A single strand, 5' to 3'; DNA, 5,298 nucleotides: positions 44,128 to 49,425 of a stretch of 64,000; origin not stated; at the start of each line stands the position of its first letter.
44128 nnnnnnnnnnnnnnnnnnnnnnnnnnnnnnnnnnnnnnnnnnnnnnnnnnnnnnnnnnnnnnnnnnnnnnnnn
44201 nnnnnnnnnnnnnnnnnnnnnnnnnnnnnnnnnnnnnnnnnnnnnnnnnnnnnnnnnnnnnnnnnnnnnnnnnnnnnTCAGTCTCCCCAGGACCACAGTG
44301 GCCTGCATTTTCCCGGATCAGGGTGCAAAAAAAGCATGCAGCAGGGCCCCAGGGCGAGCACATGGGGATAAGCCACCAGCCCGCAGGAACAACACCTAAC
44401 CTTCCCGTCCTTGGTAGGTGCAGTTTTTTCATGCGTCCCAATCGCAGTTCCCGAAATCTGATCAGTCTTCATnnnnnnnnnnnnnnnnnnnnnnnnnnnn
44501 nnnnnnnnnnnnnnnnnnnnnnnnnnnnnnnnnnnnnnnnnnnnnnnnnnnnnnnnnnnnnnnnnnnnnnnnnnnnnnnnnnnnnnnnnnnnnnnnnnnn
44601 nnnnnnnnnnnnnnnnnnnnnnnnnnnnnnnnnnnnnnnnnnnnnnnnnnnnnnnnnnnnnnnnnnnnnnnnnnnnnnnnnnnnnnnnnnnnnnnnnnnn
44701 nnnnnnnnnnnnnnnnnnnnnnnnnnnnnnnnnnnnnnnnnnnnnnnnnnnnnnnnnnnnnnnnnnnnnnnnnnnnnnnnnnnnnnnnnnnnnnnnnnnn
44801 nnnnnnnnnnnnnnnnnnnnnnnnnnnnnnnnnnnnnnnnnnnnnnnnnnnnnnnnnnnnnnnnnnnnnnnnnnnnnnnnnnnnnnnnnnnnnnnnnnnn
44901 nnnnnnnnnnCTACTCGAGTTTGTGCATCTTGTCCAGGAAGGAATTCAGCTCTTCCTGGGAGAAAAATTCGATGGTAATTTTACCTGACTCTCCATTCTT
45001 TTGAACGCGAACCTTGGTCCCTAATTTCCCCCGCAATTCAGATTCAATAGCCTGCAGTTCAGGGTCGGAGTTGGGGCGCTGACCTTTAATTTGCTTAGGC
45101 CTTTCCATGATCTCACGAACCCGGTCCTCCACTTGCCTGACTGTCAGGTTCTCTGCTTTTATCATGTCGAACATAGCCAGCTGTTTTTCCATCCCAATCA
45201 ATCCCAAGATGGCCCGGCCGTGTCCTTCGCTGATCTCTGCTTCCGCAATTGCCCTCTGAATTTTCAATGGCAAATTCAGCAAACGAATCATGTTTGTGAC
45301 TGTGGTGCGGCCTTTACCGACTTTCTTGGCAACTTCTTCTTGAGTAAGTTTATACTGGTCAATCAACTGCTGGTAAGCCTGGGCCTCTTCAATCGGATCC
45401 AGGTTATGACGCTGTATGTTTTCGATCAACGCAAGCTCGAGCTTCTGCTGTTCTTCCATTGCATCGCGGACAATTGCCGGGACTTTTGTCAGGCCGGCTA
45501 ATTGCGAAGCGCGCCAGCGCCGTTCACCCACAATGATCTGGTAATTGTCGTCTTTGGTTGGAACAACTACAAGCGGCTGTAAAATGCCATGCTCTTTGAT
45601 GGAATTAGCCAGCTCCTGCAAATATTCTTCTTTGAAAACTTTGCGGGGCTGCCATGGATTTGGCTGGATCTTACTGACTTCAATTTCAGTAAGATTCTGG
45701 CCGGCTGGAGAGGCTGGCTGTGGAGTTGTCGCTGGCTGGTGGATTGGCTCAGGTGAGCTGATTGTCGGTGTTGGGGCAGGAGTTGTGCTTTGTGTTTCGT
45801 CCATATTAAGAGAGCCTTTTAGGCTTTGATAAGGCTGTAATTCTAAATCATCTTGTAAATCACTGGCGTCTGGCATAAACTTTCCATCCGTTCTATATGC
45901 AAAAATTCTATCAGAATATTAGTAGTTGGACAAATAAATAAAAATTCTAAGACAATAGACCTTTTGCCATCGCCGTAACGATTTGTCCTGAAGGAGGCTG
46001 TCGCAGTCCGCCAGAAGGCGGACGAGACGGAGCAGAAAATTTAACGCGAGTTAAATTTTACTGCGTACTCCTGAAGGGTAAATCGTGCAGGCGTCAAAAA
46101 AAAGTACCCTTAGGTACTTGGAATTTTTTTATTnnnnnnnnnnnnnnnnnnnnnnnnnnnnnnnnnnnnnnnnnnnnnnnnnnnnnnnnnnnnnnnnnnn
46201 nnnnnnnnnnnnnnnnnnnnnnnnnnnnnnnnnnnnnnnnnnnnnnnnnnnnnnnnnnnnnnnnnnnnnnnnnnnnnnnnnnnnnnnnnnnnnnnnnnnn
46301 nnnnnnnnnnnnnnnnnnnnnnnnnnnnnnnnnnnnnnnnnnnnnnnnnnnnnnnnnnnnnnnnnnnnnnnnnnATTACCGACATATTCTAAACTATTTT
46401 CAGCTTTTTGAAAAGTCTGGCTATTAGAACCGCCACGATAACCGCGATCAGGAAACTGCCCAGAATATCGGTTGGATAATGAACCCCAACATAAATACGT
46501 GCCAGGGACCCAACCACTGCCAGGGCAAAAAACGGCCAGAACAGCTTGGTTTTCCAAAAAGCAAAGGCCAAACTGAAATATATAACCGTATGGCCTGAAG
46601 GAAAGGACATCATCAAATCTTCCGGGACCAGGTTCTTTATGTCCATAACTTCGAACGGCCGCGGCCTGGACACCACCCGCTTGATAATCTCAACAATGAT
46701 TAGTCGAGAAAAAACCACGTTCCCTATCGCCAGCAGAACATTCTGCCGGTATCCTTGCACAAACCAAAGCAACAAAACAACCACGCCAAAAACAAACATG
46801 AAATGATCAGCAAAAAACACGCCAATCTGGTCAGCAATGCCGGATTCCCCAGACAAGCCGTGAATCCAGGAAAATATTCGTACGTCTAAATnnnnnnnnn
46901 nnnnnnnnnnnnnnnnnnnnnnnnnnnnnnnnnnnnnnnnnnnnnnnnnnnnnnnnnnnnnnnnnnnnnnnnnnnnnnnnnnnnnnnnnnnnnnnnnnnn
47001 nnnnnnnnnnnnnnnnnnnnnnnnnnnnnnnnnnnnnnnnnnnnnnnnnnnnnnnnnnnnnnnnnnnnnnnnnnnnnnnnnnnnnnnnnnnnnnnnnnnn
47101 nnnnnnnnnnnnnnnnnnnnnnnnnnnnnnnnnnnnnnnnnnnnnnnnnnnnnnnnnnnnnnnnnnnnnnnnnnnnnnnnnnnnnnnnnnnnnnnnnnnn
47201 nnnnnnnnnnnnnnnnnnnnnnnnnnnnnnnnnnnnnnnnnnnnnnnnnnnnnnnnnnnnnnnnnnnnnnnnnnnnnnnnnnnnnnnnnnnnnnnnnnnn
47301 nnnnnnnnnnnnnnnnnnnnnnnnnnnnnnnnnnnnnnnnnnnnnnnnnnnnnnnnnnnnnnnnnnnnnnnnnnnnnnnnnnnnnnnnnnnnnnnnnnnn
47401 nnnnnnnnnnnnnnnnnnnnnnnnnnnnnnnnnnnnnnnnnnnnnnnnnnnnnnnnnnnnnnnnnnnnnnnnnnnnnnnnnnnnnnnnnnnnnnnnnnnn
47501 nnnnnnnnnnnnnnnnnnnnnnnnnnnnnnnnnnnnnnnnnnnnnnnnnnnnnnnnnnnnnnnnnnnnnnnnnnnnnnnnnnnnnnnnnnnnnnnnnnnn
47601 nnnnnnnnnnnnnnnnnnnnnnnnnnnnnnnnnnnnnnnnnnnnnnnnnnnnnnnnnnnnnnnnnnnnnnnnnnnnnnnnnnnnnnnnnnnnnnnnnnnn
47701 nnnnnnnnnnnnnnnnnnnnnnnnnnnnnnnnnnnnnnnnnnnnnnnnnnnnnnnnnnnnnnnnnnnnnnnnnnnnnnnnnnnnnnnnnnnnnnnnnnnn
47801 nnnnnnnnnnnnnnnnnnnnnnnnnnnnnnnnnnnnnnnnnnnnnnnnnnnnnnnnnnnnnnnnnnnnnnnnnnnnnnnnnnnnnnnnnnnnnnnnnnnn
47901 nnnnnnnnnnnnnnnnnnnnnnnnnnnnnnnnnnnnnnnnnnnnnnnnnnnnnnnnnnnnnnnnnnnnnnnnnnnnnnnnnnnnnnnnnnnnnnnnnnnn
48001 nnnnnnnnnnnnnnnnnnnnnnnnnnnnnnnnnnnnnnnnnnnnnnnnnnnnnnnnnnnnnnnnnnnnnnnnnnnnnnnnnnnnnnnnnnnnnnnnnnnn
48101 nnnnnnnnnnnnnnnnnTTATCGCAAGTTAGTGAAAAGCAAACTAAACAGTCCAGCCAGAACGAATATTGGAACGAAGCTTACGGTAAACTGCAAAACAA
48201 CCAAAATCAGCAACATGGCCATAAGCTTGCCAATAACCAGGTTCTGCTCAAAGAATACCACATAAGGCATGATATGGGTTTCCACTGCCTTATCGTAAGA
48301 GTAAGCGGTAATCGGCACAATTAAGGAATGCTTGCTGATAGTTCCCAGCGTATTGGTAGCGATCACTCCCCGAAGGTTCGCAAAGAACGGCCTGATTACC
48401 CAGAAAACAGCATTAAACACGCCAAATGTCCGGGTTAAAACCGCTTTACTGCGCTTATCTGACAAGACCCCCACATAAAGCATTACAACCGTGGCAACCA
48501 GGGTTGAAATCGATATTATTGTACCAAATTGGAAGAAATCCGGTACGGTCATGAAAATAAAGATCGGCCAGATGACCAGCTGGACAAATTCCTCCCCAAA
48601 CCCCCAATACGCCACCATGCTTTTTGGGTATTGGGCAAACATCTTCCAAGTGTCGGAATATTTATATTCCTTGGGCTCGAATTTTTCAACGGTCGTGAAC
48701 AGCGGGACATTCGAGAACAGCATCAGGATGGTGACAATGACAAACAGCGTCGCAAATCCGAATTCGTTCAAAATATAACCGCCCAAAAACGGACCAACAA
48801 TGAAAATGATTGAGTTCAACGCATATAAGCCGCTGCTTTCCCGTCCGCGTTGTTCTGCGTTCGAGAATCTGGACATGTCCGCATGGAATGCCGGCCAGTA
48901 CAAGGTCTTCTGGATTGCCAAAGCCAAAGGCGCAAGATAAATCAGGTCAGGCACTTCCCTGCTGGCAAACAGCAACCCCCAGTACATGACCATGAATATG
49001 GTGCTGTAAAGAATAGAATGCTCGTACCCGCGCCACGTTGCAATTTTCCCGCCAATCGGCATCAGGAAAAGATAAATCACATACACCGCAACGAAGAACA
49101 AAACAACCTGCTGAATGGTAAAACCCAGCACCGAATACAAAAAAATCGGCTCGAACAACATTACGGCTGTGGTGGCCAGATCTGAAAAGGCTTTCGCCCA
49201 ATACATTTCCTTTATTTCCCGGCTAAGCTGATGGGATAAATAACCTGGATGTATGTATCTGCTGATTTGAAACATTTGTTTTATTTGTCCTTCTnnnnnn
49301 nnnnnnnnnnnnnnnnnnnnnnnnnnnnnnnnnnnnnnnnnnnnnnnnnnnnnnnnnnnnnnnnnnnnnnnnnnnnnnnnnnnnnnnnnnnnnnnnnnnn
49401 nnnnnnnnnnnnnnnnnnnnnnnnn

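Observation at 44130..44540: GC-rich non-coding island with a strongly signalled Cys/His-rich 64-aa ORF flanked by 13-nt direct repeats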

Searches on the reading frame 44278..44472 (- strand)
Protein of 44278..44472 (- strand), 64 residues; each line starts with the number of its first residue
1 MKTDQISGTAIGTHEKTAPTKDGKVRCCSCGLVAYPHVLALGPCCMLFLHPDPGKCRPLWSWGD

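Call 9: search_protein_families(library=pfam, proteins=[window:44278-44472:-], max_evalue=1)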
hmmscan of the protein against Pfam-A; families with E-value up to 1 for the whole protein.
window:44278-44472:- (64 aa): 0 families

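Call 10: find_homologous_proteins(query=window:44278-44472:-, max_evalue=10)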
Query window:44278-44472:-: no candidate shares three 5-residue words with the query. No homologue found.

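Call 24: search_protein_representatives(protein=window:44278-44472:-)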
Query: 64 residues. Proteins with E-value up to 0.001 (for the whole library): 2; up to 1e-10: 0; up to 1e-30: 0. The best 2 are listed.
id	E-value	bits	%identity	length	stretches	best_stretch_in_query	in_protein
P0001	1.1e-05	41.5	33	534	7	25-63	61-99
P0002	2.6e-05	40.4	35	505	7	24-54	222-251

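Call 62: search_protein_families(library=ncbifam, proteins=[window:44278-44472:-], max_evalue=1)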
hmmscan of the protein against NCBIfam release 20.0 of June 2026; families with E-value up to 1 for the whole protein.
window:44278-44472:- (64 aa): 0 families

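Call 63: search_protein_families(library=padloc, proteins=[window:44278-44472:-], max_evalue=1)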
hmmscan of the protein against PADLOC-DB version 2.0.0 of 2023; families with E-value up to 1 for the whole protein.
window:44278-44472:- (64 aa): 0 families

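Call 71: predict_structure(protein=window:44278-44472:-)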
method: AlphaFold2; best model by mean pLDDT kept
length: 64 residues; sequences in the alignment: 1
mean_pLDDT: 53.1   pTM: 0.28
mean pLDDT of the five models: 53.1, 49.7, 47.3, 45.9, 45.5
residues with pLDDT >= 90: 0; 70-90: 1; 50-70: 45; < 50: 18
segments of 3 or more residues with pLDDT < 50: 1-6, 57-64
pLDDT, mean of each block of 10 residues (from residue 1): 47 60 62 55 50 51 35
secondary structure, 60 per line:
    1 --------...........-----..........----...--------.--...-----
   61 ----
elements in order: E9-19 E25-34 E39-41

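Call 77: find_homologous_proteins(query=A8, max_evalue=10)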
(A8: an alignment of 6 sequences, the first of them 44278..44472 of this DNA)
Query A8 (6 sequences) (64 aa, profile of the alignment): 7 proteins with E <= 10 among 1864 candidates.
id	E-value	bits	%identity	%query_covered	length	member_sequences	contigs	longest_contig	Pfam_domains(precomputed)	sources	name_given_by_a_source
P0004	2.7e-25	107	-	-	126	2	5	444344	-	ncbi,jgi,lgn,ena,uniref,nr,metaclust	ncbi:MAG: hypothetical protein A3J07_03895 [Candidatus Doudnabacteria bacterium RIFCSPLOWO2_02_FULL_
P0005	2.5e-20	91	-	-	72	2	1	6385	-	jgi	-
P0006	4.0e-18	84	-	-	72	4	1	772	-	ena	-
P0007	1.4e-15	75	71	11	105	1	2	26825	-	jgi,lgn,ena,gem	jgi:hypothetical protein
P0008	1.4e-14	72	-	-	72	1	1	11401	-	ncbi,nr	ncbi:MAG: hypothetical protein A3H14_00800 [Candidatus Doudnabacteria bacterium RIFCSPLOWO2_12_FULL_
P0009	2.7e-7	49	26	53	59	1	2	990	-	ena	-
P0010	3.4e-7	49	-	-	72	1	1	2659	-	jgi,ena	-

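Call 83: search_solved_structures(query=window:44278-44472:-, max_evalue=10)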
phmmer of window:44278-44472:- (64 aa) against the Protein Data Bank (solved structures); distinct sequences matched with E-value up to 10: 0.

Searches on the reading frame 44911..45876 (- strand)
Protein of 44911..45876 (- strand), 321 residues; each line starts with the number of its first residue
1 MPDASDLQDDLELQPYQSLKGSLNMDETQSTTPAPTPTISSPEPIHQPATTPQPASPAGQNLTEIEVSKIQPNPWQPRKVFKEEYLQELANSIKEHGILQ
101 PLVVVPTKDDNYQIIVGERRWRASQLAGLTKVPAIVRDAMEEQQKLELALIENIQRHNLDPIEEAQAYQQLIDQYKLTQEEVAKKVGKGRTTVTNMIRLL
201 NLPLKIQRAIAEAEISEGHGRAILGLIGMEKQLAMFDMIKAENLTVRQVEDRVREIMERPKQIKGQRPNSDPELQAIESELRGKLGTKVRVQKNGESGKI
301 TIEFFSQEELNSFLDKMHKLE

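Call 9: search_protein_families(library=pfam, proteins=[window:44911-45876:-], max_evalue=1)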
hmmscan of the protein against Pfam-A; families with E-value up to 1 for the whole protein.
window:44911-45876:- (321 aa): 15 families
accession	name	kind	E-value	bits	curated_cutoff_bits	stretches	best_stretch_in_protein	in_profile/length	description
PF02195.25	ParB_N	-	1.1e-36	125.2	26.3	1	61-155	2-95/95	ParB N-terminal domain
PF17762.8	HTH_ParB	-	3.9e-36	123.7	22.6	1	158-257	2-101/102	ParB HTH domain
PF23552.2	ParB_C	-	2.7e-09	36.8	23.8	1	271-317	2-49/50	ParB dimerisation domain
PF01381.28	HTH_3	-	0.0002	21.8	23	1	170-198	3-31/55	Helix-turn-helix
PF01978.25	TrmB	-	0.0009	19.5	25.6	1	164-200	10-46/68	Sugar-specific transcriptional regulator TrmB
PF12844.13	HTH_19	-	0.053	13.9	30.2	1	170-192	6-28/64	Helix-turn-helix domain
PF23287.1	KOW7_SPT5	-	0.056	13.7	27.1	1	104-143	1-40/52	Transcription elongation factor SPT5, seventh KOW domain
PF18152.6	DAHP_snth_FXD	-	0.067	13.5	27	1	212-236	27-51/67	DAHP synthase ferredoxin-like domain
PF20432.4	Xre-like-HTH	-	0.12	13.2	25.8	1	165-195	12-42/63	Antitoxin Xre-like helix-turn-helix domain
PF13384.12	HTH_23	-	0.13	12.6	24.6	1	170-199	12-40/50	Homeodomain-like domain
PF13744.12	HTH_37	-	0.14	12.4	27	1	165-197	20-52/80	Helix-turn-helix domain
PF23433.1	DUF7119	-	0.17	12.2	30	1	191-257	62-127/141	Family of unknown function (DUF7119)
PF03698.18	UPF0180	-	0.18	12.4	25.4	0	227-255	48-76/77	Uncharacterised protein family (UPF0180)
PF14781.12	BBS2_N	-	0.19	12.1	26.3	1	182-256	32-104/107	Ciliary BBSome complex subunit 2, N-terminal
PF12728.13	HTH_17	-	0.23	12.2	27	1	177-199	2-24/51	Helix-turn-helix domain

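Call 11: find_related_loci(query=window:44911-45876:-, collection=genome_contigs, flank=6000)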
Query window:44911-45876:- (321 aa) in genome_contigs; peptide patterns used: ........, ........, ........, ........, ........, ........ (x = any residue, [..] = any of these).
162 stretches matched a pattern; 103 encode a relative of the query (tblastn E <= 1e-3); the best 80 are kept; 80 distinct loci.
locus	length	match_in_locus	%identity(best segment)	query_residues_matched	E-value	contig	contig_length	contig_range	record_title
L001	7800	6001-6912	79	1-321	3e-165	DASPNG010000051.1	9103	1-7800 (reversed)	MAG TPA_asm: Candidatus Binatia bacterium isolate SMAG_U12115 k141_393679, whole genome shotgun sequence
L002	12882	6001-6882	69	23-321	3e-134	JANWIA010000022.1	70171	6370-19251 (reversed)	MAG: Candidatus Doudnabacteria bacterium isolate CRAIB_MAG29 c_000000081641, whole genome shotgun sequence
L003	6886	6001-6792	76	57-320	1e-133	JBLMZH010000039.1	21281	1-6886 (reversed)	MAG: Acidobacteriaceae bacterium isolate MAG208 PRJNA951521_bin64_renamed_38, whole genome shotgun sequence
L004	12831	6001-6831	71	46-321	2e-130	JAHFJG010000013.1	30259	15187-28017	MAG: Candidatus Doudnabacteria bacterium isolate nzgw380 NODE_938_length_30260_cov_4.092472, whole genome shotgun sequen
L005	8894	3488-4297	76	51-320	3e-128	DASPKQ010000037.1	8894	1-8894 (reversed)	MAG TPA_asm: Verrucomicrobiia bacterium isolate SMAG_U12040 k141_1592700, whole genome shotgun sequence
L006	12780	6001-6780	75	61-320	4e-127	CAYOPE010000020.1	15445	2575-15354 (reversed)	MAG TPA_asm: uncultured Candidatus Saccharibacteria bacterium isolate SRP273308_co1_413 genome assembly, contig: NODE_44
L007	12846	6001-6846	69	41-321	2e-126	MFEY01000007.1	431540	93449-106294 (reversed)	MAG: Candidatus Doudnabacteria bacterium RIFCSPHIGHO2_12_FULL_48_16 rifcsphigho2_12_scaffold_47, whole genome shotgun se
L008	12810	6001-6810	70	52-321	2e-126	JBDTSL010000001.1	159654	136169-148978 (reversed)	MAG: Candidatus Doudnabacteria bacterium isolate cluster3_bin.27 NODE_104_length_159654_cov_9.047112, whole genome shotg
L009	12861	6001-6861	67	35-321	3e-125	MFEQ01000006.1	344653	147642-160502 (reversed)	MAG: Candidatus Doudnabacteria bacterium RIFCSPHIGHO2_02_FULL_42_25 rifcsphigho2_02_scaffold_5, whole genome shotgun seq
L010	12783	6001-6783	71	61-321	1e-123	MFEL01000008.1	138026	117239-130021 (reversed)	MAG: Candidatus Doudnabacteria bacterium RIFCSPHIGHO2_01_FULL_46_24 rifcsphigho2_01_scaffold_340, whole genome shotgun s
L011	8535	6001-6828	52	37-318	4e-87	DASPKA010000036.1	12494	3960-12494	MAG TPA_asm: Patescibacteria group bacterium isolate SMAG_U12024 k141_919987, whole genome shotgun sequence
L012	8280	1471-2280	49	49-319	1e-78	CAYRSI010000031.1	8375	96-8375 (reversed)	MAG TPA_asm: uncultured Candidatus Saccharibacteria bacterium isolate SRP068000_co3_30 genome assembly, contig: NODE_130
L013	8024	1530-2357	47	47-317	2e-73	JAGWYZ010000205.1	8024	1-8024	MAG: Chloroflexota bacterium isolate REEB501 contig-150_16188, whole genome shotgun sequence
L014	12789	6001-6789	46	61-320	1e-72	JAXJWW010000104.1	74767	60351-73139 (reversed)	MAG: Treponemataceae bacterium isolate DOME_MAG_6731 6731_C0417_k141_442918, whole genome shotgun sequence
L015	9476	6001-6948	44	1-317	3e-72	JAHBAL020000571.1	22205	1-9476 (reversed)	MAG: Anaerolineae bacterium isolate AQU-02 c_000000025921, whole genome shotgun sequence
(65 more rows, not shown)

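Call 18: find_encoding_contigs(protein=window:44911-45876:-, flank=4000, max_places=10)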
Protein window:44911-45876:- (321 aa): 1 contig read that carries it; 1 place shown.
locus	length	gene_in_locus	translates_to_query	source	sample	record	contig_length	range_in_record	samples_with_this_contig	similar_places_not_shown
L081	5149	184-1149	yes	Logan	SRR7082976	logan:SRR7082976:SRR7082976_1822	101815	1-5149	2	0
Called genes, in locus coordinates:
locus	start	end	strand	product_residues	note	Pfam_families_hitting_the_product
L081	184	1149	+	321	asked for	PF02195:ParB_N, PF17762:HTH_ParB, PF23552:ParB_C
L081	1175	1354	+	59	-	-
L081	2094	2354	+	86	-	-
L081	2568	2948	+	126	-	PF14325:DUF4383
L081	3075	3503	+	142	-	PF01741:MscL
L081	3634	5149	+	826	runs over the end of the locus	PF00989:PAS, PF13426:PAS_9, PF08447:PAS_3, PF00989:PAS, PF08448:PAS_4, PF13426:PAS_9, PF08448:PAS_4, PF08447:PAS_3, +6 more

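Call 20: find_related_loci(query=window:44911-45876:-, collection=metagenome_contigs, flank=3000)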
Query window:44911-45876:- (321 aa) in metagenome_contigs; peptide patterns used: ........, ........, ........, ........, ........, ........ (x = any residue, [..] = any of these).
184 stretches matched a pattern; 89 encode a relative of the query (tblastn E <= 1e-3); the best 80 are kept; 80 distinct loci.
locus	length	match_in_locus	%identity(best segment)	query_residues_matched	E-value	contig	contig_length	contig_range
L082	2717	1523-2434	79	1-321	8e-176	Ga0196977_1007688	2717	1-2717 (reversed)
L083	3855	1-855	79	36-321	8e-151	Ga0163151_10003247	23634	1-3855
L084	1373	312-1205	71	27-321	5e-147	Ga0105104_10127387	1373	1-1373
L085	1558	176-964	73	59-321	1e-140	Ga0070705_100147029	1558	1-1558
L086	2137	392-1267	67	23-321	9e-138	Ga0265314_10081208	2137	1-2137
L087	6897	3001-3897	67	14-321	7e-129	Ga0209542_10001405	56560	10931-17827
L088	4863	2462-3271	76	51-320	1e-129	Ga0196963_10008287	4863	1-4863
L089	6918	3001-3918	66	21-321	8e-127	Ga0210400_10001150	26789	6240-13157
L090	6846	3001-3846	69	41-321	1e-126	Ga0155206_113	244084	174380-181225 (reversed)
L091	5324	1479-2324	69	41-321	9e-127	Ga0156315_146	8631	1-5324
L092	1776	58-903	69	41-321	4e-136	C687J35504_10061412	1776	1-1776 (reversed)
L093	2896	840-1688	67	39-321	3e-131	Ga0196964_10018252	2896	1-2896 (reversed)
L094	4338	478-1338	67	35-321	6e-126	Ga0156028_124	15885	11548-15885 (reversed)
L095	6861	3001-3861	67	35-321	1e-125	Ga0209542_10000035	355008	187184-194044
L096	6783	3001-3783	71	61-321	6e-124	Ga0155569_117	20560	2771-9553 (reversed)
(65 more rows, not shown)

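Call 61: search_protein_families(library=pfam, proteins=[L004:7014-8444:+, L007:7260-7637:+, L002:7072-7419:+, L089:4102-4416:+, L083:2284-2616:+, L001:7073-7318:+, L005:5222-5485:+, L085:1169-1384:+, L004:8679-8855:+, L087:4093-4308:+], max_evalue=0.01)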
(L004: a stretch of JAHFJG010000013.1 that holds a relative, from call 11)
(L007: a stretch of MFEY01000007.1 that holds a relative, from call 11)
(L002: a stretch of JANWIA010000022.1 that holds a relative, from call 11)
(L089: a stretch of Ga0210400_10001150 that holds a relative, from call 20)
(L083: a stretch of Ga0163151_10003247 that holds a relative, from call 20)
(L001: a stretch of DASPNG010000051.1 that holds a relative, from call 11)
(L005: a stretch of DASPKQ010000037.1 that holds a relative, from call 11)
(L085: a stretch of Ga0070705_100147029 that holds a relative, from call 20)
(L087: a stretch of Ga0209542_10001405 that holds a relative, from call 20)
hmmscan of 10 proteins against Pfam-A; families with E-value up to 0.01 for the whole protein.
L004:7014-8444:+ (477 aa): 2 families
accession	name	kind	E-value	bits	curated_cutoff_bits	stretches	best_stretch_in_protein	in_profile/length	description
PF00696.33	AA_kinase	-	5.2e-45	154.4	24.9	1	3-313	2-234/234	Amino acid kinase family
PF22468.2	ACT_9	-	1.2e-13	51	27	2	417-474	2-61/61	ACT domain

L007:7260-7637:+ (126 aa): 0 families

L002:7072-7419:+ (116 aa): 0 families

L089:4102-4416:+ (105 aa): 0 families

L083:2284-2616:+ (111 aa): 0 families

L001:7073-7318:+ (82 aa): 0 families

L005:5222-5485:+ (88 aa): 0 families

L085:1169-1384:+ (72 aa): 0 families

L004:8679-8855:+ (59 aa): 0 families

L087:4093-4308:+ (72 aa): 0 families

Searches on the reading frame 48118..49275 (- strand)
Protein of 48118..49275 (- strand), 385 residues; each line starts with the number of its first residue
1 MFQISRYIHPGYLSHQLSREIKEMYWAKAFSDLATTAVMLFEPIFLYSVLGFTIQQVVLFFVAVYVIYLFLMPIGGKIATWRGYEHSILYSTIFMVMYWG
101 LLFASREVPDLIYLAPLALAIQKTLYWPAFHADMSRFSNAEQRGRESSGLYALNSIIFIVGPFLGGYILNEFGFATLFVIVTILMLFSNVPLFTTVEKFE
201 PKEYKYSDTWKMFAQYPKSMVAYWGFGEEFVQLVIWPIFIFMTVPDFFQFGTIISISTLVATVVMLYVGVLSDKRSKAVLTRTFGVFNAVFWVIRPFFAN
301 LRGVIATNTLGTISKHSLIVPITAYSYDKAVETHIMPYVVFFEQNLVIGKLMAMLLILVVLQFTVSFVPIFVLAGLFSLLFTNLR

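Call 56: search_protein_families(library=pfam, proteins=[window:48118-49275:-], max_evalue=0.00001)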
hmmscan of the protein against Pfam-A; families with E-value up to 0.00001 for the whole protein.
window:48118-49275:- (385 aa): 1 family
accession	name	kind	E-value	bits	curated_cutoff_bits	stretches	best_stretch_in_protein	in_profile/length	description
PF07690.21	MFS_1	-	6e-16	58.7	33.4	1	28-297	5-290/347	Major Facilitator Superfamily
